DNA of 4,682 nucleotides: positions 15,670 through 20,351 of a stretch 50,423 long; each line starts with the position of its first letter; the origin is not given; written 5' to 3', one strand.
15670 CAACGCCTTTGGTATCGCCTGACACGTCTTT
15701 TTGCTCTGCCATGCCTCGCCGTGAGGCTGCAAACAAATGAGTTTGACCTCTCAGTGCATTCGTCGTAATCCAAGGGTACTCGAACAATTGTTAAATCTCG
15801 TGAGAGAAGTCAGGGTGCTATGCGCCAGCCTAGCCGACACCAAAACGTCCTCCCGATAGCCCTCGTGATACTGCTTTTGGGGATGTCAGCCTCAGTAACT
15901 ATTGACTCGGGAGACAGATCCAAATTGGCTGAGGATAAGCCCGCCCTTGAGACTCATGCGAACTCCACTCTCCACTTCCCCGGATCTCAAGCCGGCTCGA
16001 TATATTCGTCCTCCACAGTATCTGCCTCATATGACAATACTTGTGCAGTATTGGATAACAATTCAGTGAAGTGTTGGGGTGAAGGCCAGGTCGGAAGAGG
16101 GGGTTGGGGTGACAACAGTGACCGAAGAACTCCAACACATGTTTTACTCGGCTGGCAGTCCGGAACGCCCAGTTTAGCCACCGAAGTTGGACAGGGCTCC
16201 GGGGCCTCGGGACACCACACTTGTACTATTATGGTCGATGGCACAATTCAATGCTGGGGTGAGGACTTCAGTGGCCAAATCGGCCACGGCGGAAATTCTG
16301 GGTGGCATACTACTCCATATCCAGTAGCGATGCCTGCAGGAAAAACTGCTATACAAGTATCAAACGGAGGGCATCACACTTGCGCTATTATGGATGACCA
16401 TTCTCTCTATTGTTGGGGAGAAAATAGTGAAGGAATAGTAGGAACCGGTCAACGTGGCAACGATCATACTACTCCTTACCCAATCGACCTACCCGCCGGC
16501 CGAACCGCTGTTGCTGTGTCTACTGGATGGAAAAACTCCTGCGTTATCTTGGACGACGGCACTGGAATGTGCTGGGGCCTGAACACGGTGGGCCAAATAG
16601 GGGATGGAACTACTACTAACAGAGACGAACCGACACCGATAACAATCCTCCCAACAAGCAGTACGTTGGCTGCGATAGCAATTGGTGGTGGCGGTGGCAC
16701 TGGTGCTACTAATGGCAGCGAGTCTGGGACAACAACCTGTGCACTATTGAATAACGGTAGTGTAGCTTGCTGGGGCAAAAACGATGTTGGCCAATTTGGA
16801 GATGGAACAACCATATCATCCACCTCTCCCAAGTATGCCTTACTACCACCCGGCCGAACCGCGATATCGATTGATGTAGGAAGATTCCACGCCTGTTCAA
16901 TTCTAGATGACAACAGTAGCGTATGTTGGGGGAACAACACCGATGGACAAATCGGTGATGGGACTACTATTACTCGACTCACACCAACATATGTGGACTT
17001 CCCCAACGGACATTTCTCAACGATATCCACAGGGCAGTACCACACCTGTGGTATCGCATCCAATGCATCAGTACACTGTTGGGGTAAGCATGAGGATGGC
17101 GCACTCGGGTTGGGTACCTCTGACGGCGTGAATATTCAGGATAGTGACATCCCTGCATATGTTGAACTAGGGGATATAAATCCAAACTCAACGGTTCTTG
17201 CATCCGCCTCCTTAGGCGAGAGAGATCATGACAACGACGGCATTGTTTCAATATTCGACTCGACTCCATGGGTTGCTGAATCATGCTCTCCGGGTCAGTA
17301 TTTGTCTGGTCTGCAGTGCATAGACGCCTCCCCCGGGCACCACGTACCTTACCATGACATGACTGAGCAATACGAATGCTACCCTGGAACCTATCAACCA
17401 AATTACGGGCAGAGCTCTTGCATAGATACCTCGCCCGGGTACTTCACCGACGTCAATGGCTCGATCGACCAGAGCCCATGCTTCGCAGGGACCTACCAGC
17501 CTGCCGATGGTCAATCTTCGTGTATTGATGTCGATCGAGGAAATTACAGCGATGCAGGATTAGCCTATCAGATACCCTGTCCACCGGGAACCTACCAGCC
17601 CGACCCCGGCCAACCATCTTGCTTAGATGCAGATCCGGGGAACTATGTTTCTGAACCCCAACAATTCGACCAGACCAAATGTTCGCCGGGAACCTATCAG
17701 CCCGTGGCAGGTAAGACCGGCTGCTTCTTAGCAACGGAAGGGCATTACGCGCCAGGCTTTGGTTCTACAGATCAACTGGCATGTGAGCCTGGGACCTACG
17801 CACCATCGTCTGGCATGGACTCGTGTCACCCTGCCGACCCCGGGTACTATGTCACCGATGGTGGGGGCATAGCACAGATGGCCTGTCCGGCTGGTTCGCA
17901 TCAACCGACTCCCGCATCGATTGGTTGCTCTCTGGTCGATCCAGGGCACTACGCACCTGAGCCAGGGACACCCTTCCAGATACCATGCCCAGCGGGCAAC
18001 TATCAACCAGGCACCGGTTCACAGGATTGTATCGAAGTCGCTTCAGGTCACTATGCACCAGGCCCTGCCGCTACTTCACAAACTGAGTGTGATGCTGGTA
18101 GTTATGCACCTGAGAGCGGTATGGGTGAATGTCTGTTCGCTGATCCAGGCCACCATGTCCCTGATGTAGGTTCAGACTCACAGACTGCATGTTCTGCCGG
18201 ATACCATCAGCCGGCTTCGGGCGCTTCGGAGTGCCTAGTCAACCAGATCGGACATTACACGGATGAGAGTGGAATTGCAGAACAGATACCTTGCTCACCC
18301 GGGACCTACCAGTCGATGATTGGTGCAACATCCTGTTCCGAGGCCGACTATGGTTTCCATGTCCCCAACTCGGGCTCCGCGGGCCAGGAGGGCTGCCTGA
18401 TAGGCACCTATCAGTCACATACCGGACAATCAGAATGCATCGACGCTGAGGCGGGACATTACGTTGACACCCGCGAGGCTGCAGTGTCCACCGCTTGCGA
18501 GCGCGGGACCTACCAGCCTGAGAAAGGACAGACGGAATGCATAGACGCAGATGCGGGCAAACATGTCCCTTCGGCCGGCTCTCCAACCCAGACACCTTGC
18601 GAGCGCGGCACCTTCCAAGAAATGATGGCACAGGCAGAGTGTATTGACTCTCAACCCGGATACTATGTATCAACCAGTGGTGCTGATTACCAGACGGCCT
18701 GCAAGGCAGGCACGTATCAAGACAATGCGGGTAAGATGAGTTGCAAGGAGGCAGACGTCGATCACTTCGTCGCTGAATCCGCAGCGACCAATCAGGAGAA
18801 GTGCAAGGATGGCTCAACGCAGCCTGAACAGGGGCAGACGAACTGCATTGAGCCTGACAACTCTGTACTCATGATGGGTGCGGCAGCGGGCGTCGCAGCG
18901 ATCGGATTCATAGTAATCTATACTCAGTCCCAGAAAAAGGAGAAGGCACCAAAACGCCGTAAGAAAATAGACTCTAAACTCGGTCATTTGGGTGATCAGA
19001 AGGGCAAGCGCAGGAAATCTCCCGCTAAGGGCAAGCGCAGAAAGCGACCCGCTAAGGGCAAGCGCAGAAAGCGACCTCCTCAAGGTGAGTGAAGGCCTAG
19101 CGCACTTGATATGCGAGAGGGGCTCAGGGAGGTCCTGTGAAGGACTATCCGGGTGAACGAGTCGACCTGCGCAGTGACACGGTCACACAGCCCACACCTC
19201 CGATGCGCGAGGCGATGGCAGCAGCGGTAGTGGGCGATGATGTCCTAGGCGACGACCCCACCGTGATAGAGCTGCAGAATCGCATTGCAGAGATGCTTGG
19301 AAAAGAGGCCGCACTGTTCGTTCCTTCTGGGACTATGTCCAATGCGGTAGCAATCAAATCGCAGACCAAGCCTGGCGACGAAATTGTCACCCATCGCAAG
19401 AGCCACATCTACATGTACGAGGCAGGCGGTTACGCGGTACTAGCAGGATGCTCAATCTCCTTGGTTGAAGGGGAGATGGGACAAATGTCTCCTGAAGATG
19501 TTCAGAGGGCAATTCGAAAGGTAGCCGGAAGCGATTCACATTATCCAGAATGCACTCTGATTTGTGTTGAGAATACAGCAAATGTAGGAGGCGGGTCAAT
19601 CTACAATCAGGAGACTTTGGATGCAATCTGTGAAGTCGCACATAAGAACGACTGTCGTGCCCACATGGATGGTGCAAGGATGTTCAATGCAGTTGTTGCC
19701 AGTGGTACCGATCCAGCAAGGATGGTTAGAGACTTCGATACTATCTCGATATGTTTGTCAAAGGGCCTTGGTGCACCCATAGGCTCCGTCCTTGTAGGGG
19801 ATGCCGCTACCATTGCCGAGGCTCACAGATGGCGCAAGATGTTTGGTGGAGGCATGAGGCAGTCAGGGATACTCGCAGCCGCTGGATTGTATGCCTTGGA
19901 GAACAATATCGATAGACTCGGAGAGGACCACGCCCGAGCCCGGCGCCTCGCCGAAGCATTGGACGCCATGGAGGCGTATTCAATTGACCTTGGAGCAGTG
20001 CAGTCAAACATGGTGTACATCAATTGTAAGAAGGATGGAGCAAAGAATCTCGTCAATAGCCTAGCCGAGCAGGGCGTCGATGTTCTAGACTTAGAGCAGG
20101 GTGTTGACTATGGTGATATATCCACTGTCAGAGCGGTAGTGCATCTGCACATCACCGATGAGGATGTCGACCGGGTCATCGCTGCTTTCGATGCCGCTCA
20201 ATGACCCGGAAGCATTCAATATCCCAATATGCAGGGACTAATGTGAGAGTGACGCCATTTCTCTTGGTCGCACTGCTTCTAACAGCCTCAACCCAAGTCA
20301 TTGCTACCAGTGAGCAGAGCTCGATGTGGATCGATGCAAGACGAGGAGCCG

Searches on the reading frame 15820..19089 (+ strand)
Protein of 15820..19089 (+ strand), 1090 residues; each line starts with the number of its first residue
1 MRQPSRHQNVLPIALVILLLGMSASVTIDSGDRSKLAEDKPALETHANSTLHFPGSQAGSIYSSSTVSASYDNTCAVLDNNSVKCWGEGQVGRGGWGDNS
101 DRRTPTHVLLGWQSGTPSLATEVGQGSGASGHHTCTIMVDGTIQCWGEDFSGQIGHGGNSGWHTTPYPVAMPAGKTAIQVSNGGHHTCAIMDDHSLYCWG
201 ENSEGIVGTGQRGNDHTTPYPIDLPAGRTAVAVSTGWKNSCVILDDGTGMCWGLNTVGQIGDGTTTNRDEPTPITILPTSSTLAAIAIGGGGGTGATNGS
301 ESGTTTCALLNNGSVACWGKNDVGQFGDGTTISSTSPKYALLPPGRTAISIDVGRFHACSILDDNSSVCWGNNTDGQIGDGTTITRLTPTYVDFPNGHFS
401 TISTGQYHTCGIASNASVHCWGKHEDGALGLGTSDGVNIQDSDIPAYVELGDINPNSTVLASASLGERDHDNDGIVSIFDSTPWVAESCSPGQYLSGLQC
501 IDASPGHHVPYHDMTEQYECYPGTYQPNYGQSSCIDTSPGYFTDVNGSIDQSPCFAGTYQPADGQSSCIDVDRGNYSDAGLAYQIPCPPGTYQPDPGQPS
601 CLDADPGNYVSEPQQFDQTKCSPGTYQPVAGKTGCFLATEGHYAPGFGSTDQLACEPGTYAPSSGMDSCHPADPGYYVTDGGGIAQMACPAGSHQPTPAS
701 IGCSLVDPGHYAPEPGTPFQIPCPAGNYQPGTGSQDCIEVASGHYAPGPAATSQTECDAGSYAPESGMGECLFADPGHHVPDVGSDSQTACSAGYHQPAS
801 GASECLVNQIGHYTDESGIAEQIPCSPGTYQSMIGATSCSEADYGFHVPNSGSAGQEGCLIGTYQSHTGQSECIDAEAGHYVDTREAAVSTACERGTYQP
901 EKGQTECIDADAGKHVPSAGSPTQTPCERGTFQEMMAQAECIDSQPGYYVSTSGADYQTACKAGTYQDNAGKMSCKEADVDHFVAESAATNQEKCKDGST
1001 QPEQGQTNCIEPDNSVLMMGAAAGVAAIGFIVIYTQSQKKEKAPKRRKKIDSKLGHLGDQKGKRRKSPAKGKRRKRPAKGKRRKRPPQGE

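Call 8: search_protein_families(library=pfam, proteins=[window:15820-19089:+], max_evalue=0.001)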
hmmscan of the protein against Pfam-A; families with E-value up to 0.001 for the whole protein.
window:15820-19089:+ (1090 aa): 4 families
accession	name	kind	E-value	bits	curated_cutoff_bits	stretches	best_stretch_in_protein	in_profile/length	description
PF25390.1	WD40_RLD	-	1.3e-54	186.3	150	2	66-290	146-358/363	RCC1-like domain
PF13540.12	RCC1_2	-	4.1e-38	128.7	22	6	349-377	2-30/30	Regulator of chromosome condensation (RCC1) repeat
PF00415.24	RCC1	-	8.1e-38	129.2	21.7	4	369-410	6-48/50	Regulator of chromosome condensation (RCC1) repeat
PF07699.19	Ephrin_rec_like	-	5.1e-37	125.9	23.1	4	574-620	1-47/48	Tyrosine-protein kinase ephrin type A/B receptor-like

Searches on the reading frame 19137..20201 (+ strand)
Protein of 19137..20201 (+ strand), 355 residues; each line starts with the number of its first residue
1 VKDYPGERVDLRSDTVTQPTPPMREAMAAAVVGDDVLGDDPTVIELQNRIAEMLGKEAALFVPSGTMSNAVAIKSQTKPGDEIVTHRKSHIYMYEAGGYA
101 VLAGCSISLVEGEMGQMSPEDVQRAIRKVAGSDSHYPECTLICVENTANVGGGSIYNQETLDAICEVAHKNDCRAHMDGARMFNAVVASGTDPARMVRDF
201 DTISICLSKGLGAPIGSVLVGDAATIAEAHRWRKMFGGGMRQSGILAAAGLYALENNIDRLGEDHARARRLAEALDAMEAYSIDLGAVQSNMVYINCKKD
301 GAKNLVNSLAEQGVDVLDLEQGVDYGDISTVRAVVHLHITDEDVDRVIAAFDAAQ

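Call 8: search_protein_families(library=pfam, proteins=[window:19137-20201:+], max_evalue=0.001)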
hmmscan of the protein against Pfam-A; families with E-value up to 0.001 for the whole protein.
window:19137-20201:+ (355 aa): 6 families
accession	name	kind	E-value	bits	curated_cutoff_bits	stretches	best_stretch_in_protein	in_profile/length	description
PF01212.27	Beta_elim_lyase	-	5e-105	351.4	27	1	10-296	1-286/288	Beta-eliminating lyase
PF00155.27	Aminotran_1_2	-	8.8e-12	45.3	19.7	1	42-350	43-360/361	Aminotransferase class I and II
PF00266.25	Aminotran_5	-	0.00014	21.4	21.5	0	47-242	49-232/371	Aminotransferase class-V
PF00202.27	Aminotran_3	-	0.00016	21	30.5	0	43-88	72-117/403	Aminotransferase class-III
PF01053.26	Cys_Met_Meta_PP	-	0.00039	19.5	27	1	40-88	51-99/381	Cys/Met metabolism PLP-dependent enzyme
PF01041.23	DegT_DnrJ_EryC1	-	0.0007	19.4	19.8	0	31-126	14-109/360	DegT/DnrJ/EryC1/StrS aminotransferase family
